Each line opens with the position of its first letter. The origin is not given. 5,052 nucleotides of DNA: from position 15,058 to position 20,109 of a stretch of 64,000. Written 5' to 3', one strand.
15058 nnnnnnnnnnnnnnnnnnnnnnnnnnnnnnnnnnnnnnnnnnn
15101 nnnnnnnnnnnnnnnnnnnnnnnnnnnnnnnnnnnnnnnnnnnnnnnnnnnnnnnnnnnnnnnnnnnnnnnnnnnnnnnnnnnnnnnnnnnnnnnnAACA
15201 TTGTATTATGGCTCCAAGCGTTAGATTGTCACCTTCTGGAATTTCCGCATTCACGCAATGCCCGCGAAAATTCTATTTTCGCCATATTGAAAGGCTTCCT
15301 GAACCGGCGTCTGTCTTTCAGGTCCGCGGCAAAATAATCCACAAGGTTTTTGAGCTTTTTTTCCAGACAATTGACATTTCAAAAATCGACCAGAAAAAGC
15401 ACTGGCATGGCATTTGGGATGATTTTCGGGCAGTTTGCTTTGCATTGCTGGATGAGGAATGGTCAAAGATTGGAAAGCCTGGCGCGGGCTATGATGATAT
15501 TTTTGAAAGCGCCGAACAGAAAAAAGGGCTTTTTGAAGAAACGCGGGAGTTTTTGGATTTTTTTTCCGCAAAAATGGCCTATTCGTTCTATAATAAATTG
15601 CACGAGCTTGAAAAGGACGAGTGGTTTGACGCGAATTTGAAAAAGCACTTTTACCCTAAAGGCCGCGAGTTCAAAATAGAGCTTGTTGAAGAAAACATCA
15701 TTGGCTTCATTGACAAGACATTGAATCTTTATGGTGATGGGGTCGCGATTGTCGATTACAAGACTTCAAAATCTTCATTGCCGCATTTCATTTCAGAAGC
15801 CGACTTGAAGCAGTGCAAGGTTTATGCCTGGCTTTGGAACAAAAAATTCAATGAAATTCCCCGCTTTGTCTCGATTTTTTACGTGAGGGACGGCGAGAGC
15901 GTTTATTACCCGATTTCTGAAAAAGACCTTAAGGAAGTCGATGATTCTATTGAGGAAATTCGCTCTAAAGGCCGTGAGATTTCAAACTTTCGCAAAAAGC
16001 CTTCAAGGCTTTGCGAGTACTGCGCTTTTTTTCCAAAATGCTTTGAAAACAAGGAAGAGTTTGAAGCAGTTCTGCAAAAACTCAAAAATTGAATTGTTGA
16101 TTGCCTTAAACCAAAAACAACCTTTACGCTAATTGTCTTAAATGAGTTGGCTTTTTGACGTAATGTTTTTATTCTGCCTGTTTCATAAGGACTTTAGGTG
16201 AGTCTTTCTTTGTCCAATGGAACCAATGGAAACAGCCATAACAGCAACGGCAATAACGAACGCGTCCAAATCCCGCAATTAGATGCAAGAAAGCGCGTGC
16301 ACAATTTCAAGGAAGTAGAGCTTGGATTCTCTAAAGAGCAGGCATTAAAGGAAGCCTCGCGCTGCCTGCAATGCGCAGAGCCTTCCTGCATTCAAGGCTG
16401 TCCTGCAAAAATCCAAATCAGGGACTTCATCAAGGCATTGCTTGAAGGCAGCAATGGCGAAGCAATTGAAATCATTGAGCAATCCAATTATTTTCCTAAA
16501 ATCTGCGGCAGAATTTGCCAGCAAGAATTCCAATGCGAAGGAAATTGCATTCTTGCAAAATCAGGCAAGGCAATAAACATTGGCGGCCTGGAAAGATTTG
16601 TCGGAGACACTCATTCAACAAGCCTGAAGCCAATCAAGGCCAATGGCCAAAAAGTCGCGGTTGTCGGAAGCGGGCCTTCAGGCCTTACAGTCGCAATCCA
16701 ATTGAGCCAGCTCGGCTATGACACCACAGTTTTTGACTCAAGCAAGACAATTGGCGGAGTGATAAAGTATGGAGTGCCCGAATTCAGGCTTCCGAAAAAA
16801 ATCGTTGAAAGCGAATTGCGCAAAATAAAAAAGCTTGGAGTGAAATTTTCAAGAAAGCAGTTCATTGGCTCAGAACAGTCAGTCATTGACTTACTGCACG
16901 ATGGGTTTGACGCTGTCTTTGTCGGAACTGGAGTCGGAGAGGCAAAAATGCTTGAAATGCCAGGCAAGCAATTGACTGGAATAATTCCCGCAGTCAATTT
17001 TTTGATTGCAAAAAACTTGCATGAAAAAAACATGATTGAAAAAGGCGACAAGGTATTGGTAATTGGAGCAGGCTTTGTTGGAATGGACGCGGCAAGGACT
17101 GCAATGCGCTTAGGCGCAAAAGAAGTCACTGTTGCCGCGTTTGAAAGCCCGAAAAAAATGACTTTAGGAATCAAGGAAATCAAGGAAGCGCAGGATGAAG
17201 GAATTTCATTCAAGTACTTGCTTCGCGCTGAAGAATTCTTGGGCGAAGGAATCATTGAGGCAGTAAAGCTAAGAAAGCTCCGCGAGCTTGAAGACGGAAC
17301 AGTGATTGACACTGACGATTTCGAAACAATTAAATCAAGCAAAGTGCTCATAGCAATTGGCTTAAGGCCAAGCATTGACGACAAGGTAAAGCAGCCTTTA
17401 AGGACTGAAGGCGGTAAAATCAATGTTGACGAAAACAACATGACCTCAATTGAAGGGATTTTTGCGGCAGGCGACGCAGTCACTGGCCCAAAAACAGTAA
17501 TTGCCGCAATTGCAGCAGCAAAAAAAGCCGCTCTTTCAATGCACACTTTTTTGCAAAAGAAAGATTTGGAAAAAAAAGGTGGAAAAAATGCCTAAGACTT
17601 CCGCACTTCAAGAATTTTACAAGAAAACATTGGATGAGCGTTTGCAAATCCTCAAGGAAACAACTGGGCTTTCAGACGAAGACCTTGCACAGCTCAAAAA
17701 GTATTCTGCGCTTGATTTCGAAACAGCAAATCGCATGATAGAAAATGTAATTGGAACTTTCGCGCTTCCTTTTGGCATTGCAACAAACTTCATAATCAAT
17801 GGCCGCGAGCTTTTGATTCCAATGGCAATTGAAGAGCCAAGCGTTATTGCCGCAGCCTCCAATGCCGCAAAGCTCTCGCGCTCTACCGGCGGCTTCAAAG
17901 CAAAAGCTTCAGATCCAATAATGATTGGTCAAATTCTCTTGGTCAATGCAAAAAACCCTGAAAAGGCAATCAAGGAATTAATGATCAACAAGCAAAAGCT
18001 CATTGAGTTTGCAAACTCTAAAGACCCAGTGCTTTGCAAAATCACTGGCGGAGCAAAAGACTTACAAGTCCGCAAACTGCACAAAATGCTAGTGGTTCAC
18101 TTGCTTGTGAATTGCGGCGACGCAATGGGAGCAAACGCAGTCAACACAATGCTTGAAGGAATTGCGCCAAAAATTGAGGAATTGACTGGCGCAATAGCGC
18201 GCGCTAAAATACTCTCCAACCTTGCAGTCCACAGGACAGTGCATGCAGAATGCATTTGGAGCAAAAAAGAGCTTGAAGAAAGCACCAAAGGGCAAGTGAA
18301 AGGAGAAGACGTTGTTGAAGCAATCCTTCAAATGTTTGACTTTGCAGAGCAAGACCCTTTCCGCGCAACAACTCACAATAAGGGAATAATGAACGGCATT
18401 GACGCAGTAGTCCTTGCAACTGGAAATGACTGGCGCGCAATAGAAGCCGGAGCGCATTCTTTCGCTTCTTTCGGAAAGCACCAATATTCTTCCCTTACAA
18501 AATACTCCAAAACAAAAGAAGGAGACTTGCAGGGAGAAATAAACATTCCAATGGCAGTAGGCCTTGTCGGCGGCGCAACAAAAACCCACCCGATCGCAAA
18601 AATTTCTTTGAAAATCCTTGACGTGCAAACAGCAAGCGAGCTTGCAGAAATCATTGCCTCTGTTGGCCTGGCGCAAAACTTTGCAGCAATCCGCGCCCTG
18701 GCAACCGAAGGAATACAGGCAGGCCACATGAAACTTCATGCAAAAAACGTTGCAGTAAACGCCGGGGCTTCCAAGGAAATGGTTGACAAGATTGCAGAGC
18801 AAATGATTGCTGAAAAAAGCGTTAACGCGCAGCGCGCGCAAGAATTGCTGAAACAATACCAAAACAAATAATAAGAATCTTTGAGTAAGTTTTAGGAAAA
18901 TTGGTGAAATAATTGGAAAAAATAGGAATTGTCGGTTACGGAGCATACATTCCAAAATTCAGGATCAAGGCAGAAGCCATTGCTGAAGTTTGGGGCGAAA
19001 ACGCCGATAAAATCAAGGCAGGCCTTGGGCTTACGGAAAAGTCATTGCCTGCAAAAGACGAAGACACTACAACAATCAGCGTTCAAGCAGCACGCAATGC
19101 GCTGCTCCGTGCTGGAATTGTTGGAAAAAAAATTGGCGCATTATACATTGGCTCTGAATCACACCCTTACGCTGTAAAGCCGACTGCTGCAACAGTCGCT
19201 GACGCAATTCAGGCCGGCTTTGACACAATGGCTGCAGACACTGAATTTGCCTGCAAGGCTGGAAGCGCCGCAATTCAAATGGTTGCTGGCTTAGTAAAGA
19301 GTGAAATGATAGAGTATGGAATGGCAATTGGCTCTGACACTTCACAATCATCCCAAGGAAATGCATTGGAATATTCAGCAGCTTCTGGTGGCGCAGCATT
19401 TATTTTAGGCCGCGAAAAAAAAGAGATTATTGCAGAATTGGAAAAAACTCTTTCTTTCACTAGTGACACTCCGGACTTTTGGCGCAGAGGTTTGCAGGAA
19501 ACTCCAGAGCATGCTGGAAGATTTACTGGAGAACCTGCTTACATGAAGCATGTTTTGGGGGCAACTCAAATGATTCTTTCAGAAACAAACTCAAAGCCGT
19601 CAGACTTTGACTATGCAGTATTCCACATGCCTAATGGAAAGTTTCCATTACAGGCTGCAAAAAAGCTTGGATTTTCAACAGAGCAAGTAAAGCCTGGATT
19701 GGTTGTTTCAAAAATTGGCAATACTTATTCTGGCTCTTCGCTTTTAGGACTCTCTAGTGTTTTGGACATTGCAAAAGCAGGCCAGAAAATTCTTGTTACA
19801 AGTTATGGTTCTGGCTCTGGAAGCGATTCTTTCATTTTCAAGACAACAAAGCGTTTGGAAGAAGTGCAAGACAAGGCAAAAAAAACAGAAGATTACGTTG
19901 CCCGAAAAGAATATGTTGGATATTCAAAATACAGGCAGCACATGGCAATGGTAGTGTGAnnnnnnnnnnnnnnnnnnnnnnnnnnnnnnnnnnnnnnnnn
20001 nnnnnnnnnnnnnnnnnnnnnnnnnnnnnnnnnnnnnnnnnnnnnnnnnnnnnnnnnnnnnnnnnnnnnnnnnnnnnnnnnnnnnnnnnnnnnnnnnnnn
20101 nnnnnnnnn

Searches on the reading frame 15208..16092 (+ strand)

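Call 3: search_protein_families(library=pfam, proteins=[window:15208-16092:+], max_evalue=0.1)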
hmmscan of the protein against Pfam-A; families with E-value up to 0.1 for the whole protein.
window:15208-16092:+ (294 aa): 4 families
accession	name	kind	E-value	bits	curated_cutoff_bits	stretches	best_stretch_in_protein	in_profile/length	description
PF12705.13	PDDEXK_1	-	6.5e-25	88.9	22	1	6-278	1-246/247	PD-(D/E)XK nuclease superfamily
PF01930.23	Cas_Cas4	-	1.1e-09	39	22.7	1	167-279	55-159/160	Domain of unknown function DUF83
PF08696.17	Dna2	-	0.00087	19.5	22.4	1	3-64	52-113/204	DNA replication factor Dna2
PF09932.14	DUF2164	-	0.099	13.1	27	0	112-130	32-50/74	Uncharacterized conserved protein (DUF2164)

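Call 6: search_protein_families(library=ncbifam, proteins=[window:15208-16092:+], max_evalue=0.1)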
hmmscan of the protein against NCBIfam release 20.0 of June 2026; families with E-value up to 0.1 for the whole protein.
window:15208-16092:+ (294 aa): 2 families
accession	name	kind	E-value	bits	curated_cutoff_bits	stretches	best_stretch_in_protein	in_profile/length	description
TIGR00372.1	cas4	equivalog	1.4e-14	54.3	65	2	156-278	58-178/180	CRISPR-associated protein Cas4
NF049935.1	cas4g_cas1g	exception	0.00014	20.5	560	1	152-281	63-192/546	CRISPR-associated endonuclease Cas4g/Cas1g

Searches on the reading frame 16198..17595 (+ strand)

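Call 53: search_protein_families(library=pfam, proteins=[window:16198-17595:+], max_evalue=0.01)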
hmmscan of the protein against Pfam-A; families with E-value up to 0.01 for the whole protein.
window:16198-17595:+ (465 aa): 23 families
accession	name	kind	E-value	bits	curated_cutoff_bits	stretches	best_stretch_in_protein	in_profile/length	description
PF14691.11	Fer4_20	-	3.2e-38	130.5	25.8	1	33-140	1-109/113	Dihydroprymidine dehydrogenase domain II, 4Fe-4S cluster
PF07992.20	Pyr_redox_2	-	1.3e-32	113.8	26.1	1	152-441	2-291/291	Pyridine nucleotide-disulphide oxidoreductase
PF13738.12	Pyr_redox_3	-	1.2e-11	44.9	30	2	280-425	161-305/305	Pyridine nucleotide-disulphide oxidoreductase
PF00070.33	Pyr_redox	-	3e-10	40.9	22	2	152-185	1-34/82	Pyridine nucleotide-disulphide oxidoreductase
PF13450.12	NAD_binding_8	-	7e-10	39.5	21.9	1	155-190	1-36/68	NAD(P)-binding Rossmann-like domain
PF01266.30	DAO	-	2.1e-08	34.5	27.9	1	152-186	1-35/353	FAD dependent oxidoreductase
PF01262.27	AlaDh_PNT_C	-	2.5e-08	34.1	23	1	285-313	30-57/214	Alanine dehydrogenase/PNT, C-terminal domain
PF03486.20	HI0933_like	-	1.2e-06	28.6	50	1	152-187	2-37/244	HI0933-like protein Rossmann domain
PF00890.30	FAD_binding_2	-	1.3e-06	28.4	20.4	1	153-187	2-36/414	FAD binding domain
PF01946.23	Thi4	-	5.9e-06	26.1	26.2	1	151-217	18-84/235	Thi4 family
PF01494.25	FAD_binding_3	-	1.8e-05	24.6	22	1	152-182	3-33/349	FAD binding domain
PF01134.28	GIDA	-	1.9e-05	24.4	22.1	0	152-183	1-33/391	Glucose inhibited division protein A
PF00208.27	ELFV_dehydrog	-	7.3e-05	23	23.4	0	270-313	17-62/241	Glutamate/Leucine/Phenylalanine/Valine dehydrogenase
PF13241.12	NAD_binding_7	-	0.00011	23.2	22.1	0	282-323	6-50/104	Putative NAD(P)-binding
PF02826.25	2-Hacid_dh_C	-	0.00012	22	25.1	0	144-184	30-70/178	D-isomer specific 2-hydroxyacid dehydrogenase, NAD binding domain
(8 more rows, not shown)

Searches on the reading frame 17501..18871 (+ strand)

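Call 53: search_protein_families(library=pfam, proteins=[window:17501-18871:+], max_evalue=0.01)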
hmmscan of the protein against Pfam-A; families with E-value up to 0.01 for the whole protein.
window:17501-18871:+ (456 aa): 1 family
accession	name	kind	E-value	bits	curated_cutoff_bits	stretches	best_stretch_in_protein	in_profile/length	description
PF00368.23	HMG-CoA_red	-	2.6e-113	379.2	27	1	44-414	2-368/368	Hydroxymethylglutaryl-coenzyme A reductase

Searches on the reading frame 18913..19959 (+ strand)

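Call 53: search_protein_families(library=pfam, proteins=[window:18913-19959:+], max_evalue=0.01)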
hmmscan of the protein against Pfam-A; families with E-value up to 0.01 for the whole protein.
window:18913-19959:+ (348 aa): 3 families
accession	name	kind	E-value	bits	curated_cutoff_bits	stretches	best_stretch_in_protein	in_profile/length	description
PF08541.16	ACP_syn_III_C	-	3.2e-09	37.2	26.6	1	222-309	1-88/90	3-Oxoacyl-[acyl-carrier-protein (ACP)] synthase III C terminal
PF01154.23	HMG_CoA_synt_N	-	1.5e-06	28.7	25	1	3-166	4-170/174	Hydroxymethylglutaryl-coenzyme A synthase N terminal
PF08540.16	HMG_CoA_synt_C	-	1.8e-05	25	25.1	1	255-320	140-212/280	Hydroxymethylglutaryl-coenzyme A synthase C terminal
